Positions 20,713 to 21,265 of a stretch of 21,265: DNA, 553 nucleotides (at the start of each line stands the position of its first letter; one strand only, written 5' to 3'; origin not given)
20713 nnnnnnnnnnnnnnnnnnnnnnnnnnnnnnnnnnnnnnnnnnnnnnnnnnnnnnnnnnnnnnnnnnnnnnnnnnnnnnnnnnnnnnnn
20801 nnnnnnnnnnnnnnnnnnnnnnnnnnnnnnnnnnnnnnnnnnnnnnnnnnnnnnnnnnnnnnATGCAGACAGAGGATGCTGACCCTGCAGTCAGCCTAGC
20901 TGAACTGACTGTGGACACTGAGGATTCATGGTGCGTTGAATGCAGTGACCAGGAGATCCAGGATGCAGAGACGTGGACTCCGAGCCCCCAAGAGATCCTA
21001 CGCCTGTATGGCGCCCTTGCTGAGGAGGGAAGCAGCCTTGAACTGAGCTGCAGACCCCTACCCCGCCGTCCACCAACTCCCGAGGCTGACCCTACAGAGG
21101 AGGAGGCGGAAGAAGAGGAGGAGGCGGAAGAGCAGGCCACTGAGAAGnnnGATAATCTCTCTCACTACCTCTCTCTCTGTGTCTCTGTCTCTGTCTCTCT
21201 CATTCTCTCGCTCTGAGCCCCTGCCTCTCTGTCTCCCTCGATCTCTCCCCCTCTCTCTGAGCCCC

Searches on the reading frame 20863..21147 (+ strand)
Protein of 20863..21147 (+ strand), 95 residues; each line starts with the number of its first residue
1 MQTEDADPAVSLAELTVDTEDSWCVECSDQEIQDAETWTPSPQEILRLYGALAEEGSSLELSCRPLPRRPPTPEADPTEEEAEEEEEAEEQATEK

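Call 13: search_protein_families(library=pfam, max_evalue=0.1, proteins=[window:20863-21147:+])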
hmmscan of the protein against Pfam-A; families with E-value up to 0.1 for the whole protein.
seq(95 aa): 1 family
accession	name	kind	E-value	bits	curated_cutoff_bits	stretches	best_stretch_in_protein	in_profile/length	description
PF15364.11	PAXIP1_C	-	4.3e-14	53.2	27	1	23-92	2-68/132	PAXIP1-associated-protein-1 C term PTIP binding protein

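Call 14: find_homologous_proteins(query=window:20863-21147:+, max_evalue=0.001)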
Query seq(95 aa) (95 aa): 1 proteins with E <= 0.001 among 563 candidates.
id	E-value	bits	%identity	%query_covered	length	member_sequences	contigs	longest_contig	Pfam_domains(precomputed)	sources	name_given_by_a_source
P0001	5.0e-39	150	80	83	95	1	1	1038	PF15364.12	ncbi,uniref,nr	ncbi:PAXIP1-associated glutamate-rich protein 1 [Chiloscyllium plagiosum]|uniref:PAXIP1-associated g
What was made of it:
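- Tried and rejected: The PAGR1 exon search gave a single hit, from C. plagiosum (call 14).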

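Call 31: find_encoding_contigs(protein=window:20863-21147:+, flank=10000, max_places=10)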
Protein seq(95 aa) (95 aa): no gene with exactly this product is on record in the collection.
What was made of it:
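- Tried and rejected: An exact-sequence look-up of the window's PAGR1 ORF found nothing (call 31).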

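Call 32: find_encoding_contigs(protein=P0001, flank=10000, max_places=10)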
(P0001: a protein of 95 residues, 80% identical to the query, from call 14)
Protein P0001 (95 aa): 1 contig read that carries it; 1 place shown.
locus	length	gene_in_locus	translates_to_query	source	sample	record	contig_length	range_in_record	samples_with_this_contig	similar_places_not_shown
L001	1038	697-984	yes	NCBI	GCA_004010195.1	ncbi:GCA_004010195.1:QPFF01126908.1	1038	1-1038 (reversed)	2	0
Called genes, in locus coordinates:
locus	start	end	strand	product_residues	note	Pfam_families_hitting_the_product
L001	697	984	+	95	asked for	PF15364:PAXIP1_C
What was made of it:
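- Tried and rejected: Only the 1038-bp contig L001 was retrievable (call 32), so the left six blocks have no comparative data.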
